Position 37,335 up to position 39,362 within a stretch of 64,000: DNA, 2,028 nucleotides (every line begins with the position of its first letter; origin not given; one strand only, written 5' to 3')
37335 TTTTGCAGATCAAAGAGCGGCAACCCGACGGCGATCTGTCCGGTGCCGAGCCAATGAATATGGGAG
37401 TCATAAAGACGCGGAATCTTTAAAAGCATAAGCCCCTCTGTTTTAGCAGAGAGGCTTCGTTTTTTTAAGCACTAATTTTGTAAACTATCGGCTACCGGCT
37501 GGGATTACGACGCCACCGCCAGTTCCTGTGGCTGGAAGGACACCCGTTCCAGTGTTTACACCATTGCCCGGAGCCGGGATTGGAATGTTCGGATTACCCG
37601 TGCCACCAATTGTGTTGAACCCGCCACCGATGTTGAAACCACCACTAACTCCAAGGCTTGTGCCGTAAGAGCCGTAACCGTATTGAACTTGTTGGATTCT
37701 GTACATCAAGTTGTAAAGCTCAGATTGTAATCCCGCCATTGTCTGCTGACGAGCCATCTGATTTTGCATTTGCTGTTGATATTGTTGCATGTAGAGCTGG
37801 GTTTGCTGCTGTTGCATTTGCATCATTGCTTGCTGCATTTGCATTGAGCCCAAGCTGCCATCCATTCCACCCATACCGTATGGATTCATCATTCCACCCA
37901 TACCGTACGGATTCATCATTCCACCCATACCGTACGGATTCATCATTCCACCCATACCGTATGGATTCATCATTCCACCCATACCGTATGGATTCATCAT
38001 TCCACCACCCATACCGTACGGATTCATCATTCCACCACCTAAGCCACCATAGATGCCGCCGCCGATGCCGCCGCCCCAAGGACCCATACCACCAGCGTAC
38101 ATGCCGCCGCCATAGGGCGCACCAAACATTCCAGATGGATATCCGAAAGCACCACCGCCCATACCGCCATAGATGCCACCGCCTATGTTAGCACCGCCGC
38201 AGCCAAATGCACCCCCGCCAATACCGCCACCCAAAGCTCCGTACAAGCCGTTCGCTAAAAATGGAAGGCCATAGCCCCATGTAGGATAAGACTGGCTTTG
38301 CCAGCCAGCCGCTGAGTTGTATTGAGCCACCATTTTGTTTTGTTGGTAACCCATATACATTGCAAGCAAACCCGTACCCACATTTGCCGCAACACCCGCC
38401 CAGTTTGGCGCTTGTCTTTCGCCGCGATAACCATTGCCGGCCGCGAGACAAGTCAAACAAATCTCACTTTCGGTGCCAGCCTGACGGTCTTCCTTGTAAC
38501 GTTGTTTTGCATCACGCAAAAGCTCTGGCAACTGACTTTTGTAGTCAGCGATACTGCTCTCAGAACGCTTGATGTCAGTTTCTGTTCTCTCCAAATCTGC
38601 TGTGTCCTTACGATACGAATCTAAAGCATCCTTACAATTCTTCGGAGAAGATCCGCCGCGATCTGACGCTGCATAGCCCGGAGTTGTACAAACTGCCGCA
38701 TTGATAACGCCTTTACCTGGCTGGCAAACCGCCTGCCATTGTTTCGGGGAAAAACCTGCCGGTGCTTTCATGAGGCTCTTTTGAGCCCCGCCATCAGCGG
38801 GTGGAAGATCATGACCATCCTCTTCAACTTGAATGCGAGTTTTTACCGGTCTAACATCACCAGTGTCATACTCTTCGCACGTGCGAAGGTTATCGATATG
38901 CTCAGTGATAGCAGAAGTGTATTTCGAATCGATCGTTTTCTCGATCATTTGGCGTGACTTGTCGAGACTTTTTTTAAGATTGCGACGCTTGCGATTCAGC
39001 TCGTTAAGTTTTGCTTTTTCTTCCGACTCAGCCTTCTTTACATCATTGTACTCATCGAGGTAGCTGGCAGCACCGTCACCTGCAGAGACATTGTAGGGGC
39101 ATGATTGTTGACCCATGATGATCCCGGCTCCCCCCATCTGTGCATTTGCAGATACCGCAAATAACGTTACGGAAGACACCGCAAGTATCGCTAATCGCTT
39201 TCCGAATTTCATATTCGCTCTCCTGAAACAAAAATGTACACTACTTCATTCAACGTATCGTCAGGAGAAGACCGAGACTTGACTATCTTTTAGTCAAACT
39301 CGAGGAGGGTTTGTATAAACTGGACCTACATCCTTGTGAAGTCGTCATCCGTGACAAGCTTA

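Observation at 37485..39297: Secreted Gly/Met/Tyr/Gln low-complexity repeat protein encoded inside the Tad pilus locus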

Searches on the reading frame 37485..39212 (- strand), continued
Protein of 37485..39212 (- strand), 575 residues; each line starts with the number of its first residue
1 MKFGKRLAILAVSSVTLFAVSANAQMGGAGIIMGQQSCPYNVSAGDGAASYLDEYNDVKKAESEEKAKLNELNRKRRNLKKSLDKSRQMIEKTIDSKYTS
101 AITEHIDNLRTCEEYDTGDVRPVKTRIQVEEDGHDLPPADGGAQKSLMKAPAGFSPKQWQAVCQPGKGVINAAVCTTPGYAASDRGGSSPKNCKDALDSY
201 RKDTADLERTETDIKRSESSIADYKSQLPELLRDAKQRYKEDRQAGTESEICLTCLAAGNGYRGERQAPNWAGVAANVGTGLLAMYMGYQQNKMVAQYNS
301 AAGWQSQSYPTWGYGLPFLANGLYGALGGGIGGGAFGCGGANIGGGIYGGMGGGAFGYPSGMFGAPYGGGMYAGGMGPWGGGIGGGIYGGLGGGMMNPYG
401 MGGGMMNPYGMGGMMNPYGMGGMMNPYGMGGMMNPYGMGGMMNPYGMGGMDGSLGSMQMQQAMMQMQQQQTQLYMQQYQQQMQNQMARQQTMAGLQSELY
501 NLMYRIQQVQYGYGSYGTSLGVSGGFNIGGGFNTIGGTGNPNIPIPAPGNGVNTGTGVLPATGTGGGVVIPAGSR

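Call 69: find_homologous_proteins(query=L015:8001-10142:+, max_evalue=1e-30)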
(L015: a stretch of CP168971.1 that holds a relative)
Query L015:8001-10142:+ (713 aa): 87 proteins with E <= 1e-30 among 8000 candidates.
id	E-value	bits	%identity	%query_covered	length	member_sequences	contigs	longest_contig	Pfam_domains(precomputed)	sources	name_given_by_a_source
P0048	5.6e-214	731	55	56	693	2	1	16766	-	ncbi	ncbi:MAG: hypothetical protein ACXWR0_18605 [Bdellovibrio sp.]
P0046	7.0e-206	704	60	56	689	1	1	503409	-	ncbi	-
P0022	3.8e-199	682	60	56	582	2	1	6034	-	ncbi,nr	ncbi:MAG: hypothetical protein KUL82_09160 [Bdellovibrio sp.]|nr:hypothetical protein [Bdellovibrio 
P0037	3.2e-193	662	55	56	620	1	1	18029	-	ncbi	ncbi:MAG: hypothetical protein ACXVCN_17470 [Bdellovibrio sp.]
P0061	3.1e-179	616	57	54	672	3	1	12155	-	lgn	-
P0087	9.8e-171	588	61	56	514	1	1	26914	-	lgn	-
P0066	2.7e-167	576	54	51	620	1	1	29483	-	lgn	-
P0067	8.5e-166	571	60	56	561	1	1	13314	-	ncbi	ncbi:hypothetical protein AZI85_15925, partial [Bdellovibrio bacteriovorus]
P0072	3.8e-160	553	59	54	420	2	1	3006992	-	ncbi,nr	ncbi:hypothetical protein BDW_12090 [Bdellovibrio bacteriovorus W]|nr:hypothetical protein BDW_12090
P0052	3.3e-158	546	51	56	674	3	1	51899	-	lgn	-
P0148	4.9e-145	503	43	56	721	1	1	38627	-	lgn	-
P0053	1.9e-138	481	51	54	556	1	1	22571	-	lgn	-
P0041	1.3e-136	475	47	60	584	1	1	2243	-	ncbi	ncbi:MAG: hypothetical protein AAGB31_16575 [Bdellovibrio sp.]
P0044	1.8e-136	475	47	54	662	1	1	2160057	-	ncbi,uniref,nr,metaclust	ncbi:hypothetical protein AZI86_03415 [Bdellovibrio bacteriovorus]|uniref:Uncharacterized protein n=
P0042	1.3e-132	462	42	42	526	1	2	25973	-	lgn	-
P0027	1.7e-125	438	51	12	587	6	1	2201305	-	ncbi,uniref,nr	ncbi:hypothetical protein AZI87_09475 [Bdellovibrio bacteriovorus]|uniref:Uncharacterized protein n=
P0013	7.8e-125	436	46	43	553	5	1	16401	-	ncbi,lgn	-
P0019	3.8e-112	394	46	48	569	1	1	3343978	-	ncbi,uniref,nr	ncbi:septum formation initiator family protein [Bdellovibrio bacteriovorus]|uniref:septum formation 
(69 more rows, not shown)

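Call 70: find_homologous_proteins(query=L015:8001-9050:+, max_evalue=1e-20)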
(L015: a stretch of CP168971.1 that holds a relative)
Query L015:8001-9050:+ (350 aa): 24 proteins with E <= 1e-20 among 7427 candidates.
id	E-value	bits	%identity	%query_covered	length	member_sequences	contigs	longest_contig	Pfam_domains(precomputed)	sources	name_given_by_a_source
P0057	1.5e-136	473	59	100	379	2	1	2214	-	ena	-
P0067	2.6e-136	473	58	100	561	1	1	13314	-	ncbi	ncbi:hypothetical protein AZI85_15925, partial [Bdellovibrio bacteriovorus]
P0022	1.6e-135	470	58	100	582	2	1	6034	-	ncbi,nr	ncbi:MAG: hypothetical protein KUL82_09160 [Bdellovibrio sp.]|nr:hypothetical protein [Bdellovibrio 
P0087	3.4e-134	466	56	88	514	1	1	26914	-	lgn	-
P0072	2.4e-131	456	57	100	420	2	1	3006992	-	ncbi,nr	ncbi:hypothetical protein BDW_12090 [Bdellovibrio bacteriovorus W]|nr:hypothetical protein BDW_12090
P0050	7.6e-108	379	48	92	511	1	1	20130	-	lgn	-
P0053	7.1e-106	372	50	100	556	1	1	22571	-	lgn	-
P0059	1.6e-103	365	46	100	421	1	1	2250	-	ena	-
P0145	7.9e-100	353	50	99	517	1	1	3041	-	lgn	-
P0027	1.1e-99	352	49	88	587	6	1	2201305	-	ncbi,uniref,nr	ncbi:hypothetical protein AZI87_09475 [Bdellovibrio bacteriovorus]|uniref:Uncharacterized protein n=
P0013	1.8e-98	348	42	93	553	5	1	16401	-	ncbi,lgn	-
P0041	1.4e-97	345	48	100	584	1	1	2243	-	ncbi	ncbi:MAG: hypothetical protein AAGB31_16575 [Bdellovibrio sp.]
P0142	2.0e-97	345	45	100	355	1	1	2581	-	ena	-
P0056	1.9e-96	341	42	89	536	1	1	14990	-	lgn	-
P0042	3.3e-96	341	42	89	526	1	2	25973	-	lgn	-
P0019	1.5e-90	322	46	98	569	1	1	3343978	-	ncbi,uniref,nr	ncbi:septum formation initiator family protein [Bdellovibrio bacteriovorus]|uniref:septum formation 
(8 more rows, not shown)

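Call 75: find_encoding_contigs(protein=P0027, flank=7000, max_places=1)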
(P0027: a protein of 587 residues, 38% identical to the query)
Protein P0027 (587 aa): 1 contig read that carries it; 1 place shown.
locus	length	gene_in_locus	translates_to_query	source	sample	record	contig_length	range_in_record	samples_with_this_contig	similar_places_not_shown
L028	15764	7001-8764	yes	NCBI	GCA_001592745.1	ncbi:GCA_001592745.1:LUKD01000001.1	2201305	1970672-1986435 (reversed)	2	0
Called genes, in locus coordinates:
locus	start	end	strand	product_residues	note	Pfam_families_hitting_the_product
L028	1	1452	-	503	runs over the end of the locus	PF00034:Cytochrom_C (faint), PF06537:DHOR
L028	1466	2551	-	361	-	PF09375:Peptidase_M75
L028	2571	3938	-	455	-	-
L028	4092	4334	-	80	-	PF07866:DUF1653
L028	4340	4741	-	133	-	PF11969:DcpS_C, PF01230:HIT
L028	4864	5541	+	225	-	PF00072:Response_reg, PF00486:Trans_reg_C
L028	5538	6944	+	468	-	PF00512:HisKA, PF02518:HATPase_c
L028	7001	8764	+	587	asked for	-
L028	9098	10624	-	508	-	PF20142:Scaffold, PF03734:YkuD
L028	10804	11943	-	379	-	PF00285:Citrate_synt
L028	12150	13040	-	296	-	PF07228:SpoIIE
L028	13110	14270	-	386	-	-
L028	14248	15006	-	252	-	PF04445:SAM_MT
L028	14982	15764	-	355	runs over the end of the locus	PF01040:UbiA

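Call 76: find_encoding_contigs(protein=P0044, flank=7000, max_places=1)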
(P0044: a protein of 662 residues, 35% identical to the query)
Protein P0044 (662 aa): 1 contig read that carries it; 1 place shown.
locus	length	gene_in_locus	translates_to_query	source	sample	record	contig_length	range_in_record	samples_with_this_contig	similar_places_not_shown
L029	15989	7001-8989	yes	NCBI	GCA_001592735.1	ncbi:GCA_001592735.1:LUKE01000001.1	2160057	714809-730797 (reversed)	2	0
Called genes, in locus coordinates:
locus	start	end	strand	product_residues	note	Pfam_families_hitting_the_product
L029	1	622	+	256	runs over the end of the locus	PF06889:DUF1266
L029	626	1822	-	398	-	PF10282:Lactonase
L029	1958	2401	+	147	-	-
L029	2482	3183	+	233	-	PF01694:Rhomboid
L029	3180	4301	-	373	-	PF00437:T2SSE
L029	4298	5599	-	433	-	PF00263:Secretin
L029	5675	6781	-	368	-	PF00072:Response_reg, PF00512:HisKA, PF02518:HATPase_c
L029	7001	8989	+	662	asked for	-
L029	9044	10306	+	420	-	PF07969:Amidohydro_3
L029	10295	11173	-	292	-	-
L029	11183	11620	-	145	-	-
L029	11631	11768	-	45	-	-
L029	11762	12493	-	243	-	-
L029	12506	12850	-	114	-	-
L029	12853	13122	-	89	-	PF04964:Flp_Fap (weak)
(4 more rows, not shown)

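Call 77: find_encoding_contigs(protein=P0075, flank=7000, max_places=1)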
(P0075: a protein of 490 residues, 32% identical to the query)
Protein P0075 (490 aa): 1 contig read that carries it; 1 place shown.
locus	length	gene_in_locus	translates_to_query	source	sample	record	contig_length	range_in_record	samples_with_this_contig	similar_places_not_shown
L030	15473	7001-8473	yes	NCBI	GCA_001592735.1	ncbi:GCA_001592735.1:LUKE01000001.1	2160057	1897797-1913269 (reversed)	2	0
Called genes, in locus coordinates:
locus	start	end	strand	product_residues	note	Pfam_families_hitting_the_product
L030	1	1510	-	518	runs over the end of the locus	PF03975:CheD, PF00072:Response_reg, PF01339:CheB_methylest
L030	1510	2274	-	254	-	PF01584:CheW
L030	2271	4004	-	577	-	PF01627:Hpt, PF02518:HATPase_c, PF01584:CheW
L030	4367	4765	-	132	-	PF11969:DcpS_C, PF01230:HIT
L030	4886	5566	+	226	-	PF00072:Response_reg, PF00486:Trans_reg_C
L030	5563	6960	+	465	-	PF00672:HAMP (weak), PF00512:HisKA, PF02518:HATPase_c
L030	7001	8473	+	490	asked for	-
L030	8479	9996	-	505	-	PF20142:Scaffold (weak), PF01471:PG_binding_1, PF03734:YkuD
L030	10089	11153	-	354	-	PF01063:Aminotran_4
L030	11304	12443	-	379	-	PF00285:Citrate_synt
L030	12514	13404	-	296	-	PF07228:SpoIIE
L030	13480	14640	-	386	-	-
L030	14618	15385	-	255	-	PF04445:SAM_MT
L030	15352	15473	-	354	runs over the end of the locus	PF01040:UbiA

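Call 101: search_solved_structures(query=A3, max_evalue=1)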
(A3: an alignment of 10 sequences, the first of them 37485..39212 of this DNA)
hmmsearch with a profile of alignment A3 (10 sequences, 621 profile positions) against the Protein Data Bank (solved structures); distinct sequences matched with E-value up to 1: 5.
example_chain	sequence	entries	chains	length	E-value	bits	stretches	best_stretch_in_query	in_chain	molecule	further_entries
9vpb_AJ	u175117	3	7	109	0.26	13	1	178-234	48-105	ATPase inhibitor, mitochondrial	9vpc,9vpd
3giz_H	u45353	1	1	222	0.37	12.5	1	541-604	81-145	Fab fragment of anti-CD20 antibody Ofatumumab, heavy chain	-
9bxu_J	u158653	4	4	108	0.48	12.1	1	179-234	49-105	ATPase inhibitor, mitochondrial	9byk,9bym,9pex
1ohh_H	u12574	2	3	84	0.84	11.3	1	179-234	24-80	ATPase inhibitor, mitochondrial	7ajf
4b86_A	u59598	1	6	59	0.88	11.3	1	516-560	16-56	MALE-SPECIFIC LETHAL 1 HOMOLOG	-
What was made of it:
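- Tried and rejected: Solved structures by sequence: a PDB profile search found nothing below E=0.26 (call 101).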

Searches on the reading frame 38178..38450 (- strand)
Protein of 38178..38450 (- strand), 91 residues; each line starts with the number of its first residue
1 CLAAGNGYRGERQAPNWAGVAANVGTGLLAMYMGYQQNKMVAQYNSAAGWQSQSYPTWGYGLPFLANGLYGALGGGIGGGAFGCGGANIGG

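Call 74: search_protein_families(library=pfam, proteins=[window:38178-38450:-], max_evalue=10)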
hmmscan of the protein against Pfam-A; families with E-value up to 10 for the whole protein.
window:38178-38450:- (91 aa): 0 families
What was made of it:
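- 38199..38402 (-): Most conserved segment, residues 271-338: two Gly-rich hydrophobic helices (271-302, 312-326) ending at invariant Cys338. Not canonical transmembrane helices. No Pfam glycine-zipper hit (call 74).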

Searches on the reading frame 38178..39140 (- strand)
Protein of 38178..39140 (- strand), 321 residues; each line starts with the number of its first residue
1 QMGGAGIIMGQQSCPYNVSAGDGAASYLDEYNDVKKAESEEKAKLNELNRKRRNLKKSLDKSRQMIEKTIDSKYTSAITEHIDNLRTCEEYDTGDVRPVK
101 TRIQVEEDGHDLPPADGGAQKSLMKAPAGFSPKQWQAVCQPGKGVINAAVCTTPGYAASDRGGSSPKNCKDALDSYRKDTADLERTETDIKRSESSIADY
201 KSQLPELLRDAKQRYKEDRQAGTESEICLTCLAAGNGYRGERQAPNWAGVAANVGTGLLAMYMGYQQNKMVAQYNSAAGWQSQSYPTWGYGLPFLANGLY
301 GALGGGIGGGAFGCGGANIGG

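Call 68: search_protein_representatives(protein=window:38178-39140:-)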
Query: 321 residues. Proteins with E-value up to 0.001 (for the whole library): 212; up to 1e-10: 143; up to 1e-30: 49. The best 150 are listed.
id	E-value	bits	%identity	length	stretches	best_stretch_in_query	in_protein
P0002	6.1e-145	498.8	69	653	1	1-320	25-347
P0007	9.0e-80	284.7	50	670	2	107-318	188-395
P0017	2.3e-66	240.6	39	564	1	2-319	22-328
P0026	5.0e-60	219.8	38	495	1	2-321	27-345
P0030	9.4e-60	218.9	40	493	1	3-317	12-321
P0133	1.2e-58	215.2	40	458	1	2-317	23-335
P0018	6.1e-57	209.7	42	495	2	130-318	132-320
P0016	6.6e-57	209.5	39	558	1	2-320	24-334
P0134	9.3e-56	205.8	36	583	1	4-318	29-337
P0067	3.8e-55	203.8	39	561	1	1-320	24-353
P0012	1.1e-54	202.3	37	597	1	2-321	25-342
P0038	3.7e-53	197.2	39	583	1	4-317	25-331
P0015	1.2e-52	195.5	42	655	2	106-317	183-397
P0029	1.9e-51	191.6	45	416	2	157-317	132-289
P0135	3.4e-51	190.8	38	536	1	3-318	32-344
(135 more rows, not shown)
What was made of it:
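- On Bd3304-type family (Bdellovibrionales-specific, uncharacterised): 212 representative clusters (call 68).
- An exhaustive HMMER scan with residues 25-345 gave 212 clusters at 50% identity (call 68).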

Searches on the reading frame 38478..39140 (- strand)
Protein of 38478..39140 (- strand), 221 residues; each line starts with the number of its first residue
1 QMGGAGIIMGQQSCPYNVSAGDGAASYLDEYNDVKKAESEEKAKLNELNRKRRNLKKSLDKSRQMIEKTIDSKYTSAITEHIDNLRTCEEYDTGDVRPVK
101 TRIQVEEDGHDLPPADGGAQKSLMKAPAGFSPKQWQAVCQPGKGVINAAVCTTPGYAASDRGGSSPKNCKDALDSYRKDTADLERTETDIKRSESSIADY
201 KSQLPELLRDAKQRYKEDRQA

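Call 74: search_protein_families(library=pfam, proteins=[window:38478-39140:-], max_evalue=10)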
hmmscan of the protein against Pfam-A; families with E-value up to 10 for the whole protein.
window:38478-39140:- (221 aa): 13 families
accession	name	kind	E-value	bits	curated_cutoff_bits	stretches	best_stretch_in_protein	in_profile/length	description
PF07926.17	TPR_MLP1_2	-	0.02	15.4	36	2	180-217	77-114/129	TPR/MLP1/MLP2-like protein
PF18058.6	SbsC_C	-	0.072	13.9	27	1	24-79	13-67/131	SbsC C-terminal domain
PF00435.27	Spectrin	-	0.14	13.1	29.9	1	35-67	72-104/105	Spectrin repeat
PF13851.11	GAS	-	0.17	11.7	32.3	2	170-218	74-121/200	Growth-arrest specific micro-tubule binding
PF18595.6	Nuf2_DHR10-like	-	0.18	12.3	28.4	1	32-69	60-97/117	Nuf2, DHR10-like domain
PF05227.19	CHASE3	-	0.19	12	28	1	23-70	36-83/138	CHASE3 domain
PF25026.1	Asd-4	-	0.22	12.1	29.1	1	176-217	27-68/80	Asd-4-like domain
PF06295.17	ZapG-like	-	0.27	11.7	33.5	1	33-82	25-72/123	Z-ring associated protein G-like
PF01025.24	GrpE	-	0.37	10.9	25.8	1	26-89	15-78/165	GrpE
PF24073.1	DUF7365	-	0.99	10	27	1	30-87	27-85/101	Coiled-coil region of unknown function (DUF7365)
PF07851.19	TMEM120A-B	-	1.3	8.7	29.8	1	26-84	20-77/324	TMEM120A/B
PF07303.18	Occludin_ELL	-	1.7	9.9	31.2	1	28-80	21-74/101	Occludin homology domain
PF20634.2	IFNGR1_transm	-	3.1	8.6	27.5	1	56-80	9-35/57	Interferon gamma receptor 1, transmembrane region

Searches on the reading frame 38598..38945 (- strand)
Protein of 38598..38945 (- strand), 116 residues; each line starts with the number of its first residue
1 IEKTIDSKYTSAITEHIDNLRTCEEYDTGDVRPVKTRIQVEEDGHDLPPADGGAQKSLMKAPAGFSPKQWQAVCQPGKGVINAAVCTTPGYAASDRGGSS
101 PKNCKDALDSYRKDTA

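Call 94: predict_structure(alignment_id=A6)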
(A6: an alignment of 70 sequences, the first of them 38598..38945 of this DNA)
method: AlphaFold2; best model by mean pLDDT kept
length: 116 residues; sequences in the alignment: 70
mean_pLDDT: 77.8   pTM: 0.63
mean pLDDT of the five models: 77.8, 77.5, 75.7, 75.7, 75.0
residues with pLDDT >= 90: 29; 70-90: 56; 50-70: 15; < 50: 16
segments of 3 or more residues with pLDDT < 50: 32-35, 48-54
pLDDT, mean of each block of 10 residues (from residue 1): 88 92 81 49 50 60 87 90 89 77 89 88
secondary structure, 60 per line:
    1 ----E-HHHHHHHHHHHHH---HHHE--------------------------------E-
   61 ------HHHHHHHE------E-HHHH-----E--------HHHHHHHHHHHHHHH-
elements in order: H7-19 H67-73 H83-86 H101-115

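Call 99: fold_search(model_id=the predicted structure, library=pdb)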
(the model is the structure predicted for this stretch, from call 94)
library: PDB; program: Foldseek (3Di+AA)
matches with E <= 10: 0; with E <= 0.001: 0
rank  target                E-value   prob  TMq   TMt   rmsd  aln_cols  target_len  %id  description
